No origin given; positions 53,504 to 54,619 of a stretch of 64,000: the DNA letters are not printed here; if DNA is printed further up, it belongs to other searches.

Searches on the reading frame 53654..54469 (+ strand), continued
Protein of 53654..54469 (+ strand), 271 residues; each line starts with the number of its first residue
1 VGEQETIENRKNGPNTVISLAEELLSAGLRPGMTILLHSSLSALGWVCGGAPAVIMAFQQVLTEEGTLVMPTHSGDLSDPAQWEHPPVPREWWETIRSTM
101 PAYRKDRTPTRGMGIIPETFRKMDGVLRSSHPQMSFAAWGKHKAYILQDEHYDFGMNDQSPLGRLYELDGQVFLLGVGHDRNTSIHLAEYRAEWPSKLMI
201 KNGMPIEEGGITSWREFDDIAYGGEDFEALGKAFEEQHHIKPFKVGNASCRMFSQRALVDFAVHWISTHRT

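Call 60: search_protein_families(library=pfam, proteins=[L002:9264-9596:-, L002:9624-10634:-], max_evalue=0.01)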
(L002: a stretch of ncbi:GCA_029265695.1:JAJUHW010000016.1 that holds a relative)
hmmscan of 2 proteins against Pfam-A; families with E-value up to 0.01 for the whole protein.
L002:9264-9596:- (110 aa): 0 families

L002:9624-10634:- (336 aa): 0 families
